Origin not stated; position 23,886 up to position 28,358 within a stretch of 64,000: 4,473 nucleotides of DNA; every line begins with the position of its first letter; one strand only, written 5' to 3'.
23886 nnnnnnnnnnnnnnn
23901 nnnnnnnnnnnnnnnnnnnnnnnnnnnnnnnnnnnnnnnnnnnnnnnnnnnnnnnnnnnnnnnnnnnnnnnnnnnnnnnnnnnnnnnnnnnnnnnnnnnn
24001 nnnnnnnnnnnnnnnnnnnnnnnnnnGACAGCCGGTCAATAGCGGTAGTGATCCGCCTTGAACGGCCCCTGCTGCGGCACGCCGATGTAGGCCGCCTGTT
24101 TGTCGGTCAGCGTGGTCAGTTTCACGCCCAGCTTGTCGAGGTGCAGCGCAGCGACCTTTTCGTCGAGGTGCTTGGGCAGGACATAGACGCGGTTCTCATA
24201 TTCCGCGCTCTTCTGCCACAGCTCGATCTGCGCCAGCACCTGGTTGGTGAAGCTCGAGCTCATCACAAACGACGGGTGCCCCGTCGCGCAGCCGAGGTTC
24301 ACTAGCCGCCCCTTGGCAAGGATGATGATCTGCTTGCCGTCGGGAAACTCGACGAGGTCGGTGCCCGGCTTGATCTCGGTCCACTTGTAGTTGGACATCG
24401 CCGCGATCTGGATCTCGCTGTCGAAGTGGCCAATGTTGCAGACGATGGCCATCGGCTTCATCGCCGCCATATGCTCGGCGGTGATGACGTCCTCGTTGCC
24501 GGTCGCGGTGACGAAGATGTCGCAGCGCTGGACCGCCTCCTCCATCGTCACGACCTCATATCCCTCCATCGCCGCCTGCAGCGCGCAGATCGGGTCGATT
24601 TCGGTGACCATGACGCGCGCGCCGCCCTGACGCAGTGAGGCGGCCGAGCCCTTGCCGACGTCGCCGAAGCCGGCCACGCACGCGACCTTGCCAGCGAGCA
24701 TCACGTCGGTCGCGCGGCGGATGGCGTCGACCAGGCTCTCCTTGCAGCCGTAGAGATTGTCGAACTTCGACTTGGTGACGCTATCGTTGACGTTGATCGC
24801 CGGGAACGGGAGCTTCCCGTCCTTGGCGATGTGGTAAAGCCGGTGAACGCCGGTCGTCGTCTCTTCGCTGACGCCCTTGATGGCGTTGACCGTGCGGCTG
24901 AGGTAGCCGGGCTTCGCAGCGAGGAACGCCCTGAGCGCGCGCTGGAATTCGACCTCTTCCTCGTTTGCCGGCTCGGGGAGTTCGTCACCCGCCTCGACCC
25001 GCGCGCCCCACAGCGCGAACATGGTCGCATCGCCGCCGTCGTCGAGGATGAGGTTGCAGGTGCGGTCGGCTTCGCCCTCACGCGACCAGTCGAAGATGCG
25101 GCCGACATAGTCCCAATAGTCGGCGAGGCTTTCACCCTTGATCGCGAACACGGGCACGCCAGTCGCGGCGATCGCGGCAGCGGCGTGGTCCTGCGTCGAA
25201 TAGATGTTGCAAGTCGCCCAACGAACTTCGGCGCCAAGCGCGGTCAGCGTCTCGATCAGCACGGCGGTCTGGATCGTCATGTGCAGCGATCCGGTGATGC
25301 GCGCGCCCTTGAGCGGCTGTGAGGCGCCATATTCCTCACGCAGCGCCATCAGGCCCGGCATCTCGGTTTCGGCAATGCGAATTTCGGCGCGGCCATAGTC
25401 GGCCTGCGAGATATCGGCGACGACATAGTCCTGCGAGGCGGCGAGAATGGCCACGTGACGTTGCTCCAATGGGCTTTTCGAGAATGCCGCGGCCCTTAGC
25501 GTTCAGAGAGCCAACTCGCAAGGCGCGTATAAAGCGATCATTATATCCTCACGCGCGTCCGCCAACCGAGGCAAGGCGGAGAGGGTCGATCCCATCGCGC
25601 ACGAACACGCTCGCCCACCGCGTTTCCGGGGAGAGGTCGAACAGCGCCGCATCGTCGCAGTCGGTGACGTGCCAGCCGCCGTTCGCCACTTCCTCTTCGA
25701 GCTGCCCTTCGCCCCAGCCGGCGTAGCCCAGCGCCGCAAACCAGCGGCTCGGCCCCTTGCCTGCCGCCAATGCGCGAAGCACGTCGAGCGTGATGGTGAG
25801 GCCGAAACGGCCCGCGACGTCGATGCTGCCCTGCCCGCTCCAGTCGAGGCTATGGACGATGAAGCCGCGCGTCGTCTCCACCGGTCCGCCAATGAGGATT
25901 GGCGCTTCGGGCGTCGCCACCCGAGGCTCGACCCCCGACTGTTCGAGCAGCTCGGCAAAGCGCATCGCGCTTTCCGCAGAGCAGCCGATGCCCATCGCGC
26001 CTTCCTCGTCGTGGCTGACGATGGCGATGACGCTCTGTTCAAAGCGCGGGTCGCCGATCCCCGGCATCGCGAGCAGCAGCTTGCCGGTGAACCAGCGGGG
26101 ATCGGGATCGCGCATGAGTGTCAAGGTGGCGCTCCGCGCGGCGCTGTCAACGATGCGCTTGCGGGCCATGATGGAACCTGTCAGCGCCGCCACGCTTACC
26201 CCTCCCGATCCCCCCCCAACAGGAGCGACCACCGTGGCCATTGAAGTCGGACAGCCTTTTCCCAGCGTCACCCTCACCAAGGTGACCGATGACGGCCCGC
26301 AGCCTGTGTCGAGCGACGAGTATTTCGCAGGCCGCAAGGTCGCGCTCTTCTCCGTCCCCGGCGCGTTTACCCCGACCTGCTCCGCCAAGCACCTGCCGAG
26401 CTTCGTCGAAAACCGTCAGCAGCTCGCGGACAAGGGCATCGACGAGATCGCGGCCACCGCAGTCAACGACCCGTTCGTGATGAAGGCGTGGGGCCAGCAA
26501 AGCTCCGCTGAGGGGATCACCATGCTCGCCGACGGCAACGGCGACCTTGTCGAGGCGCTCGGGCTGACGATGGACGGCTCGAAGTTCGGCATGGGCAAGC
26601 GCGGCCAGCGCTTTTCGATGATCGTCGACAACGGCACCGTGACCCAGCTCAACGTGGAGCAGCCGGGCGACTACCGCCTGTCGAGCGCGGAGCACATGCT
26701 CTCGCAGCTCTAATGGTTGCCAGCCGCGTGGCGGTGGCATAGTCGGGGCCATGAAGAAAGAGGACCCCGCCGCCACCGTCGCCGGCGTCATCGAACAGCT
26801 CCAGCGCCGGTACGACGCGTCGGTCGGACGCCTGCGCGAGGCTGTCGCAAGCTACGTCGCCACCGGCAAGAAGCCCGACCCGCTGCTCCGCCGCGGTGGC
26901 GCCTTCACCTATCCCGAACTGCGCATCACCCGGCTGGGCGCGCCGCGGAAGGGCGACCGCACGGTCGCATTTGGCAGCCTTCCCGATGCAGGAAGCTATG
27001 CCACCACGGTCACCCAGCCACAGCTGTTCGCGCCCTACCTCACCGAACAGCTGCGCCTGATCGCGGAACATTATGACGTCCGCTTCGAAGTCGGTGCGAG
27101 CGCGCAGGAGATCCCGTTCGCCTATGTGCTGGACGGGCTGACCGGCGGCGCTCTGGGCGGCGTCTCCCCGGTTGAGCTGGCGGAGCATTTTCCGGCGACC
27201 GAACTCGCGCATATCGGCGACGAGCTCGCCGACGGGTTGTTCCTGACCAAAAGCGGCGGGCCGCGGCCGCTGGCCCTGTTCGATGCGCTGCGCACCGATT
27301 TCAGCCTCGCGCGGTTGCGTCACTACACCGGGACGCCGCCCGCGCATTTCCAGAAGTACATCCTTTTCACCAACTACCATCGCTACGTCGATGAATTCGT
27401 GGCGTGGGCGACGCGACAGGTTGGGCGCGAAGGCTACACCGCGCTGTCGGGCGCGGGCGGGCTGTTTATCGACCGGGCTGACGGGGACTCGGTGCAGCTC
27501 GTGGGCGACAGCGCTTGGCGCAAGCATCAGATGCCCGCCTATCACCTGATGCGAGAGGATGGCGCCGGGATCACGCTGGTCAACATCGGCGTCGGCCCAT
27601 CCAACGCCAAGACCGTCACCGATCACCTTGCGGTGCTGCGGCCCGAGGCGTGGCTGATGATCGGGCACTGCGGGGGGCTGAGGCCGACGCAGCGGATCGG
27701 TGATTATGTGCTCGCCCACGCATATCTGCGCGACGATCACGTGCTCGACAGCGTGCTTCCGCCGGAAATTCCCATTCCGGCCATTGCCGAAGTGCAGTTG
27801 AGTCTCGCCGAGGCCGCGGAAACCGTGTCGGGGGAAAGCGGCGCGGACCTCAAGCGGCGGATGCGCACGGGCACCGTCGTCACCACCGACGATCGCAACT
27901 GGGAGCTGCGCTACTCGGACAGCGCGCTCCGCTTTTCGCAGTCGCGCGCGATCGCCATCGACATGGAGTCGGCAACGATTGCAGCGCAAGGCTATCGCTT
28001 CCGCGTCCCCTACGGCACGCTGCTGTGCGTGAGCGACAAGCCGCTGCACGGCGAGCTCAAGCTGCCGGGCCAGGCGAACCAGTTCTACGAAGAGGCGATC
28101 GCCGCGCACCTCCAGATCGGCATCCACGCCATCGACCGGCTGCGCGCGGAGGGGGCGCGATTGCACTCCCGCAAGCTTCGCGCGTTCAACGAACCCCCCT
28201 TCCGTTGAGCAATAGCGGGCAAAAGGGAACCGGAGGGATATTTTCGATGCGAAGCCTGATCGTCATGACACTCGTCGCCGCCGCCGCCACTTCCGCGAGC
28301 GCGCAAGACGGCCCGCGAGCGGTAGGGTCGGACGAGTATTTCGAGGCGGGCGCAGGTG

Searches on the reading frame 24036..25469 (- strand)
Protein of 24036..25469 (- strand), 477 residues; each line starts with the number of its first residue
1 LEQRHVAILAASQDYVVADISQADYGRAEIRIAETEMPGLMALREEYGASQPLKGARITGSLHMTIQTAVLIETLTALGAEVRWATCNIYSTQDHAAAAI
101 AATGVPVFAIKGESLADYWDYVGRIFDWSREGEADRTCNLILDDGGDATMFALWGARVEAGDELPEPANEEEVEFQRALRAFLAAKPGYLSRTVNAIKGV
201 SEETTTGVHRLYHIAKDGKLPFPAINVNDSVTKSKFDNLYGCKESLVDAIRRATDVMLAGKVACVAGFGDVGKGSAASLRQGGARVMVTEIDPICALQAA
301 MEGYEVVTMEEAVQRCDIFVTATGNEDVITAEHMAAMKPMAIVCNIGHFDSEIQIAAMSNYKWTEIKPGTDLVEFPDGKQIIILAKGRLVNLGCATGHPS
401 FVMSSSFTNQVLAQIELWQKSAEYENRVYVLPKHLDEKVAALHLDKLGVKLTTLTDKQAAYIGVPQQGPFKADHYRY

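Call 10: search_protein_families(library=ncbifam, proteins=[window:24036-25469:-], max_evalue=0.00001)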
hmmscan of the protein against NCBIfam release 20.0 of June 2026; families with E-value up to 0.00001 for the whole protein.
window:24036-25469:- (477 aa): 6 families
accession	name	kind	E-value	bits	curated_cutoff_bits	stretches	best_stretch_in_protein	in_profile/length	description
TIGR00936.1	ahcY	equivalog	1.3e-175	584.2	497.6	1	15-469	1-416/416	adenosylhomocysteinase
NF004005.0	PRK05476.2-3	equivalog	3.8e-123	411.4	275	2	194-462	142-412/418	adenosylhomocysteinase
NF004009.0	PRK05476.3-2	equivalog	2.1e-50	172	485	1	195-449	205-459/487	adenosylhomocysteinase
NF004010.0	PRK05476.3-3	equivalog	2.5e-47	161.8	512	1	151-460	107-421/432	adenosylhomocysteinase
NF004008.0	PRK05476.3-1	equivalog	4.4e-17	62.2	440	1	220-438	113-317/326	adenosylhomocysteinase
NF004017.0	PRK05479.1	equivalog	8.4e-06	24.7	336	0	257-323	14-81/337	ketol-acid reductoisomerase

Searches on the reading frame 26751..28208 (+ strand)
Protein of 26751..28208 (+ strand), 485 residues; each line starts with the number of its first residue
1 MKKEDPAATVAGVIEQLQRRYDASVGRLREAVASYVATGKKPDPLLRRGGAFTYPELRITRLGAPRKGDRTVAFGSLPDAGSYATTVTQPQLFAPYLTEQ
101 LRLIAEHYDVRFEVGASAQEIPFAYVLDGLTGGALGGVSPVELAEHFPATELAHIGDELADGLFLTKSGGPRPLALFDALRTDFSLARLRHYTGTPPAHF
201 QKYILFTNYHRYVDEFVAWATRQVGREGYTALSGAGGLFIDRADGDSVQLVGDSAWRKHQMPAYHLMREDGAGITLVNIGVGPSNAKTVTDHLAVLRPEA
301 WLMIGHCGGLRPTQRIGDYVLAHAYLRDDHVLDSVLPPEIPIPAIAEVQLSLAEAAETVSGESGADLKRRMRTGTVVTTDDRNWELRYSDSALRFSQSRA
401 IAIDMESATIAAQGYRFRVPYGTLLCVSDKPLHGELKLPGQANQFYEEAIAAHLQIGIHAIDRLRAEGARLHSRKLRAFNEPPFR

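Call 10: search_protein_families(library=ncbifam, proteins=[window:26751-28208:+], max_evalue=0.00001)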
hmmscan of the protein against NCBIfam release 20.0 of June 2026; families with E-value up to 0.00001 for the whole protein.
window:26751-28208:+ (485 aa): 9 families
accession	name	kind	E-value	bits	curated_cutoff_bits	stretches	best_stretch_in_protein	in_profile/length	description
NF006142.0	PRK08292.1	equivalog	7.9e-224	744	307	1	6-485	12-492/492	AMP nucleosidase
TIGR01717.1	AMP-nucleosdse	equivalog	4.6e-205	682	364.7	1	13-485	4-478/478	AMP nucleosidase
NF005500.0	PRK07115.1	equivalog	1.4e-43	149.1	264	1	272-473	63-256/261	AMP nucleosidase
TIGR01721.1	AMN-like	hypoth_equivalog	2.7e-33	115.2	307.2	1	272-468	60-249/269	AMP nucleosidase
NF004079.0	PRK05584.1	equivalog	2e-11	43.9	169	1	257-430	26-199/232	5'-methylthioadenosine/adenosylhomocysteine nucleosidase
TIGR01704.1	MTA_SAH-Nsdase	equivalog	2.2e-07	30.7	73.8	1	270-429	38-197/229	5'-methylthioadenosine/S-adenosylhomocysteine nucleosidase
TIGR03664.1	fut_nucase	equivalog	5.4e-07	29.5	124.7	1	268-428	31-200/228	futalosine hydrolase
TIGR01718.1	Uridine-psphlse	equivalog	1.7e-06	27.6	280.3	1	270-424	51-208/245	uridine phosphorylase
TIGR03468.1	HpnG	hypoth_equivalog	8.5e-06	25.5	187.1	0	272-430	20-157/212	hopanoid-associated phosphorylase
